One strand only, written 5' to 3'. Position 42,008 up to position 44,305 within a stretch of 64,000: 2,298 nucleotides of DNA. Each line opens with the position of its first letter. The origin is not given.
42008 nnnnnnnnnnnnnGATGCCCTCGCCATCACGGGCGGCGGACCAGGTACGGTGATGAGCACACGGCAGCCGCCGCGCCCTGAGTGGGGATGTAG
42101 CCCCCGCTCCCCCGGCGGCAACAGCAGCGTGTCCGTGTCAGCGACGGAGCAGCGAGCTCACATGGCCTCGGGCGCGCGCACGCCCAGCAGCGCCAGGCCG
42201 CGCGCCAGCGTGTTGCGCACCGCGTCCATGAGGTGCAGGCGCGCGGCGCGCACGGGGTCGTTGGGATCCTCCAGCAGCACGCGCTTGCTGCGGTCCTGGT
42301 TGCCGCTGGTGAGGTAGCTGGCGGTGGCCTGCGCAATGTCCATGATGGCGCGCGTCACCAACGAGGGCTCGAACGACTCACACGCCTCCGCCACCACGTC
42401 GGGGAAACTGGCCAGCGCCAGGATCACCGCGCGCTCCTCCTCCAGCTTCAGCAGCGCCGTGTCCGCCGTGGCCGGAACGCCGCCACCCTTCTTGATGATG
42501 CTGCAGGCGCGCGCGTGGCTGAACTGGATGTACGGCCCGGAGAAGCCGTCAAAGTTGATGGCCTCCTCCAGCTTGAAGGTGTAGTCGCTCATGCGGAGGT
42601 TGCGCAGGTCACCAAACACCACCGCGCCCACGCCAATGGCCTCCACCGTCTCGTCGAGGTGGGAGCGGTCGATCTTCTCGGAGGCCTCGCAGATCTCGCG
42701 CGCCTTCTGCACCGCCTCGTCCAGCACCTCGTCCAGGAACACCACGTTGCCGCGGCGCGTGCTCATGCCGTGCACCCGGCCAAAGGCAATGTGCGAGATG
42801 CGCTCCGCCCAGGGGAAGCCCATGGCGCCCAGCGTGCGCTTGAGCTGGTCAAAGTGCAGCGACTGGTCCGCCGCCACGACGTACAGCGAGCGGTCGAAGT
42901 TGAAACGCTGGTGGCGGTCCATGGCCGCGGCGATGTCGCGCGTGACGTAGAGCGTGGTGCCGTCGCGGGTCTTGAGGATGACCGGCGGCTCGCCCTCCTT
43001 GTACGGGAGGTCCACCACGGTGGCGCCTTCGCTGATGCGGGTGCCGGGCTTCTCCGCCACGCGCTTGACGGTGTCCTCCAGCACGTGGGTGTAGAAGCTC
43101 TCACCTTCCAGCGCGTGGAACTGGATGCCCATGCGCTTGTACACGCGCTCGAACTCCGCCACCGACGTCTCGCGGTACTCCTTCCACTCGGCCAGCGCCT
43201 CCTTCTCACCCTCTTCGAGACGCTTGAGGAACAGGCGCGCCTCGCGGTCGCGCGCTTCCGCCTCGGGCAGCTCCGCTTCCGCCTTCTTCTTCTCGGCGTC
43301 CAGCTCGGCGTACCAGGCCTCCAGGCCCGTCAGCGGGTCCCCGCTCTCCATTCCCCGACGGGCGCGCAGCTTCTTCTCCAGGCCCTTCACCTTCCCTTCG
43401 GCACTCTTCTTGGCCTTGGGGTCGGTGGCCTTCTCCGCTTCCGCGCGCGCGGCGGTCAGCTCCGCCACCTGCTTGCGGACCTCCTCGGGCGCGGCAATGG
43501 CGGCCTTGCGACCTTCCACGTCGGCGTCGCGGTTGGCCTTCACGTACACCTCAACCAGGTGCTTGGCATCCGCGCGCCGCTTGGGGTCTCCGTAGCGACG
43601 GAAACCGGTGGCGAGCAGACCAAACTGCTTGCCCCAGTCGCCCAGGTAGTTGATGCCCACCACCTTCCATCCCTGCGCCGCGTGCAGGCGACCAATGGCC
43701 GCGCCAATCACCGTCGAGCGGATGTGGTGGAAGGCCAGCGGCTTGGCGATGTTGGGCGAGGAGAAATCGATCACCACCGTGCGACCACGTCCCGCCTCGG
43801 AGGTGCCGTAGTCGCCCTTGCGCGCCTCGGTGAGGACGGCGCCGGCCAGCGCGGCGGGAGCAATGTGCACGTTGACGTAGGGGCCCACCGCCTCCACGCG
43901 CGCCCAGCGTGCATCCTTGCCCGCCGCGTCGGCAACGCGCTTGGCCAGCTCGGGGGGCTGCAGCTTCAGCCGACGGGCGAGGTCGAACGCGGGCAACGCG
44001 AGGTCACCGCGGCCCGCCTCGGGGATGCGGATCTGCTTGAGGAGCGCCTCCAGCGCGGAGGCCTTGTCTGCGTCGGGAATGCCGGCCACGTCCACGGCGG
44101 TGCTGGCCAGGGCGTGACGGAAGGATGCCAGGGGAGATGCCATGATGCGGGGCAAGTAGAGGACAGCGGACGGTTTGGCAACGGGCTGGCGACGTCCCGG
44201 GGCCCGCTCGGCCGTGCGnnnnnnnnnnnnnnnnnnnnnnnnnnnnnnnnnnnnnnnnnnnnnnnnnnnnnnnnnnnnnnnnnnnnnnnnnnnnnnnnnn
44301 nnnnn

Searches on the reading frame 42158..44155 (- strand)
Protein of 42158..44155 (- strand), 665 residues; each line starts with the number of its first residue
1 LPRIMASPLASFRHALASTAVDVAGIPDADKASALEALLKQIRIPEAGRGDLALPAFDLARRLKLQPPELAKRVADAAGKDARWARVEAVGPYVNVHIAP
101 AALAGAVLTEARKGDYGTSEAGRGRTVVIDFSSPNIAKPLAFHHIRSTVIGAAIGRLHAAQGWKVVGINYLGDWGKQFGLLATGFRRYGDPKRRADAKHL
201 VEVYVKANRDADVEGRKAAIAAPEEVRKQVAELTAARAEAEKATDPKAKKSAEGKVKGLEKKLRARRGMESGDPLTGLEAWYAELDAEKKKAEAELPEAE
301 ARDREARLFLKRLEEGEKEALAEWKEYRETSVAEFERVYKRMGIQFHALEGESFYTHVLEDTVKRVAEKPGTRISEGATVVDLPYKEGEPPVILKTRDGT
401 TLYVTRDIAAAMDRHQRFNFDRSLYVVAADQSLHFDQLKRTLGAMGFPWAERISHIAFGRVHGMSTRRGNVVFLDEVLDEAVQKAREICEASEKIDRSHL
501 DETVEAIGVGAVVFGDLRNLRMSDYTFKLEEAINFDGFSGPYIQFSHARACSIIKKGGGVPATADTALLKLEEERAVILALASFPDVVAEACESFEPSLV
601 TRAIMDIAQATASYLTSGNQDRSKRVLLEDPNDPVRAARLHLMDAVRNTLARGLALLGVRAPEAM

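Call 3: search_protein_families(library=pfam, proteins=[window:42158-44155:-], max_evalue=0.01)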
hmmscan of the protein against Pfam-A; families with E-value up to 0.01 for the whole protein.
window:42158-44155:- (665 aa): 3 families
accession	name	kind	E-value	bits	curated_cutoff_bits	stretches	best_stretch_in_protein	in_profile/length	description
PF00750.26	tRNA-synt_1d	-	6.4e-80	269.2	23.3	2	283-528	95-348/349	tRNA synthetases class I (R), catalytic domain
PF05746.21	DALR_1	-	6.4e-23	81.5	22.3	1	543-665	1-117/117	DALR anticodon binding domain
PF03485.21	Arg_tRNA_synt_N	-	1.1e-08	36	21.5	1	41-97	25-84/85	Arginyl tRNA synthetase N terminal domain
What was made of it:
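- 42158..44143 (-): argS (arginine--tRNA ligase), the next co-directional gene, 75 bp after the SLOG stop (63 bp if the TTG at 44155 is the start). Pfam hits are tRNA-synt_1d, DALR_1 and Arg_tRNA_synt_N (call 3).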

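Call 37: find_homologous_proteins(query=window:42161-44143:-, max_evalue=1e-50)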
Query window:42161-44143:- (661 aa): 3647 proteins with E <= 1e-50 among 8000 candidates; the best 120 are listed.
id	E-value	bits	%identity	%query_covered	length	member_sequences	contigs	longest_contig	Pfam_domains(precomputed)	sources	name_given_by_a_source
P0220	0.0e+0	1449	100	100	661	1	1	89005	PF05746.22,PF00750.26,PF03485.22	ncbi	ncbi:MAG: arginine--tRNA ligase [Myxococcota bacterium]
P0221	0.0e+0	1018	69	100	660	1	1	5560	PF05746.22,PF00750.26,PF03485.22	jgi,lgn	-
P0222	4.8e-291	985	68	100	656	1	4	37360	PF05746.22,PF00750.26,PF03485.22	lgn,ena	-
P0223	1.5e-287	973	68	100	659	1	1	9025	PF05746.22,PF00750.26,PF03485.22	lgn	-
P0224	4.1e-287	972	65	100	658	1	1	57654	PF05746.22,PF00750.26,PF03485.22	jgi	jgi:arginyl-tRNA synthetase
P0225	6.5e-287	971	68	100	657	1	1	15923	PF05746.22,PF00750.26,PF03485.22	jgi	jgi:arginyl-tRNA synthetase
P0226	1.3e-286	970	67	100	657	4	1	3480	PF05746.22,PF00750.26,PF03485.22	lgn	-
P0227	1.9e-284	963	68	100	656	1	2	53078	PF05746.22,PF00750.26,PF03485.22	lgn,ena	-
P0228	9.8e-284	961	67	100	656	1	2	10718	PF05746.22,PF00750.26,PF03485.22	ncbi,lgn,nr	ncbi:arginine--tRNA ligase [Myxococcota bacterium]|nr:arginine--tRNA ligase [Myxococcota bacterium]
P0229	1.7e-283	960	67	100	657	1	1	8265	PF05746.22,PF00750.26,PF03485.22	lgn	-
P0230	8.8e-283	958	66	100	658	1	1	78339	PF05746.22,PF00750.26,PF03485.22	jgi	jgi:arginyl-tRNA synthetase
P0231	6.8e-282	955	67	100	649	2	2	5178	PF05746.22,PF00750.26,PF03485.22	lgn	-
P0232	1.1e-281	954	66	100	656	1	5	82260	PF05746.22,PF00750.26,PF03485.22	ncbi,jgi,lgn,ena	-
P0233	2.7e-281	953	67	100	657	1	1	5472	PF05746.22,PF00750.26,PF03485.22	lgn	-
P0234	3.5e-279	946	66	100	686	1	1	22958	PF05746.22,PF00750.26,PF03485.22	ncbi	-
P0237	2.4e-278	943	67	100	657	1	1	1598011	PF05746.22,PF00750.26,PF03485.22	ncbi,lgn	ncbi:MAG: arginine--tRNA ligase [Myxococcota bacterium]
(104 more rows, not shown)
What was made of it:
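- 42158..44143 (-): It is 65-69% identical to Myxococcota ArgRS (call 37).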

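Call 38: find_encoding_contigs(protein=P0222, flank=5000, max_places=1)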
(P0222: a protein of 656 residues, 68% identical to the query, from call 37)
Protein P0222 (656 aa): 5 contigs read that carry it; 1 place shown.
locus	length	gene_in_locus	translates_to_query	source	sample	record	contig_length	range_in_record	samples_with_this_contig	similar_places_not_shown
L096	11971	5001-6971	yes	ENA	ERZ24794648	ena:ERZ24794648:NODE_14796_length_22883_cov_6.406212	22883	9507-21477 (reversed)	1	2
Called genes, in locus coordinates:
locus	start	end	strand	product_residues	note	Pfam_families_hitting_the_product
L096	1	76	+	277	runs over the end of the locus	PF09721:Exosortase_EpsH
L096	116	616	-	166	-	-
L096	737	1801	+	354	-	-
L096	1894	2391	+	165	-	PF12694:cpYpsA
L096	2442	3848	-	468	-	PF00152:tRNA-synt_2 (faint), PF13393:tRNA-synt_His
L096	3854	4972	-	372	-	PF01883:FeS_assembly_P, PF00142:Fer4_NifH (faint), PF10609:ParA, PF13614:AAA_31 (weak), PF01656:CbiA, PF02374:ArsA_ATPase (weak), PF09140:MipZ (weak)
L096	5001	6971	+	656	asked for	PF03485:Arg_tRNA_synt_N, PF00750:tRNA-synt_1d, PF05746:DALR_1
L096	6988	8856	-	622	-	PF04107:GCS2, PF00571:CBS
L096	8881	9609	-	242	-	PF05013:FGase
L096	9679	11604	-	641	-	-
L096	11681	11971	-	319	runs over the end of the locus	PF00072:Response_reg, PF00990:GGDEF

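Call 39: find_encoding_contigs(protein=P0224, flank=5000, max_places=1)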
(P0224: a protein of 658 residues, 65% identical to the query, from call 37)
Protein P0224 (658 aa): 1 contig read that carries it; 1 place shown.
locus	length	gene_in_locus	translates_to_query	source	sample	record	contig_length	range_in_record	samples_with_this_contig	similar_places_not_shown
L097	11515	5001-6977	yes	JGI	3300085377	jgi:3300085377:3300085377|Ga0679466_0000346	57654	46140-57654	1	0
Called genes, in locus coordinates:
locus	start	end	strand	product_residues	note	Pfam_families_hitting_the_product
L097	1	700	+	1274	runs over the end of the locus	PF07610:DUF1573 (faint), PF12371:TMEM131_like_N (faint), PF15780:ASH, PF22544:HYDIN_VesB_CFA65-like_Ig (weak), PF22073:Cep192_D4 (weak), PF01839:FG-GAP (faint), PF13517:FG-GAP_3 (weak)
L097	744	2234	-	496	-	PF13579:Glyco_trans_4_4, PF20706:GT4-conflict, PF00534:Glycos_transf_1, PF13692:Glyco_trans_1_4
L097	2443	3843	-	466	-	PF00152:tRNA-synt_2 (faint), PF13393:tRNA-synt_His, PF03129:HGTP_anticodon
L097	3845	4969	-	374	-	PF01883:FeS_assembly_P, PF10609:ParA, PF00142:Fer4_NifH (faint), PF01656:CbiA, PF02374:ArsA_ATPase (faint), PF09140:MipZ, PF13614:AAA_31 (weak)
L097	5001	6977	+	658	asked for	PF03485:Arg_tRNA_synt_N, PF00750:tRNA-synt_1d, PF05746:DALR_1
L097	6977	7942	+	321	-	-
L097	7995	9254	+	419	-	PF08308:PEGA (weak)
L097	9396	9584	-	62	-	-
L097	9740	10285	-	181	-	-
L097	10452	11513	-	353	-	?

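Call 40: find_encoding_contigs(protein=P0227, flank=5000, max_places=1)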
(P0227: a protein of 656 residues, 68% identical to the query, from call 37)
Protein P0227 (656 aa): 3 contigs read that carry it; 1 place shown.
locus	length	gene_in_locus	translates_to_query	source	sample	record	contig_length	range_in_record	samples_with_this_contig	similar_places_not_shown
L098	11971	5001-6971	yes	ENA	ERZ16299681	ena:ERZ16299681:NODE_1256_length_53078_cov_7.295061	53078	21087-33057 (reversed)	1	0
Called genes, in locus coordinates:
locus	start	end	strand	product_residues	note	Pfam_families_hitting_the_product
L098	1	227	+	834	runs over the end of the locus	PF20969:MASE11, PF08447:PAS_3, PF13426:PAS_9 (faint), PF00989:PAS, PF08448:PAS_4 (weak), PF00512:HisKA, PF02518:HATPase_c, PF00072:Response_reg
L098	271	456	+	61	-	-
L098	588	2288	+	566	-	-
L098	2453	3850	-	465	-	PF00152:tRNA-synt_2 (faint), PF13393:tRNA-synt_His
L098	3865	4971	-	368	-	PF01883:FeS_assembly_P, PF10609:ParA, PF01656:CbiA, PF02374:ArsA_ATPase (faint), PF09140:MipZ (weak), PF13614:AAA_31 (weak)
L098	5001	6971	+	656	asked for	PF03485:Arg_tRNA_synt_N, PF00750:tRNA-synt_1d, PF05746:DALR_1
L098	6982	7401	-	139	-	PF07366:SnoaL, PF12680:SnoaL_2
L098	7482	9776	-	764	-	PF00773:RNB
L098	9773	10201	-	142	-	PF12895:ANAPC3 (faint), PF07719:TPR_2 (faint), PF13428:TPR_14 (faint), PF13181:TPR_8 (faint), PF13432:TPR_16, PF14559:TPR_19, PF23914:TPR_CcmH_CycH, PF14559:TPR_19 (weak), +2 more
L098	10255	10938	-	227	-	PF01464:SLT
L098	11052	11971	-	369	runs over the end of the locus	PF01180:DHO_dh, PF01207:Dus (weak)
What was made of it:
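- The 4 closest ArgRS relatives (65-68% identity, Myxococcota) all have a divergent mrp/apbC-type gene upstream of argS; three of them (calls 38-40) also have hisS there.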

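Call 41: find_encoding_contigs(protein=P0237, flank=5000, max_places=1)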
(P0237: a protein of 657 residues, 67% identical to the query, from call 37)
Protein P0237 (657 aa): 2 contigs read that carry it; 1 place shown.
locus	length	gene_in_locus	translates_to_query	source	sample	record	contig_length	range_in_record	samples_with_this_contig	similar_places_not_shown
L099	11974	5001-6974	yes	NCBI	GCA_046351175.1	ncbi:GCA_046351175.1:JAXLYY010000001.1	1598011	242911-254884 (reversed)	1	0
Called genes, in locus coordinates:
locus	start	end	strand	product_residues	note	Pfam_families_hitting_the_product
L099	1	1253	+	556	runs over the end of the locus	PF07626:PSD3, PF07637:PSD5, PF07631:PSD4, PF07627:PSCyt3, PF07624:PSD2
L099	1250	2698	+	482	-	PF07586:HXXSHH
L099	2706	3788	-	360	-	PF00989:PAS (weak), PF08448:PAS_4 (weak), PF13426:PAS_9, PF08447:PAS_3, PF02518:HATPase_c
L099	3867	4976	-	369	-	PF01883:FeS_assembly_P (faint), PF10609:ParA, PF00142:Fer4_NifH (faint), PF01656:CbiA, PF02374:ArsA_ATPase (weak), PF09140:MipZ (weak), PF13614:AAA_31 (weak)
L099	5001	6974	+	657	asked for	PF03485:Arg_tRNA_synt_N, PF00750:tRNA-synt_1d, PF05746:DALR_1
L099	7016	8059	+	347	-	-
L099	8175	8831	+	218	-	-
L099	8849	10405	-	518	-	-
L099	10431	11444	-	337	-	PF00072:Response_reg, PF23198:PDE8A_N (weak), PF00990:GGDEF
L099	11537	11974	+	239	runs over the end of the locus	PF00378:ECH_1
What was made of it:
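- None has a SLOG or H-NOX gene (calls 38-41). In relatives, argS has its own upstream region, divergent from mrp (calls 38-41), which suggests that it normally has its own promoter.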
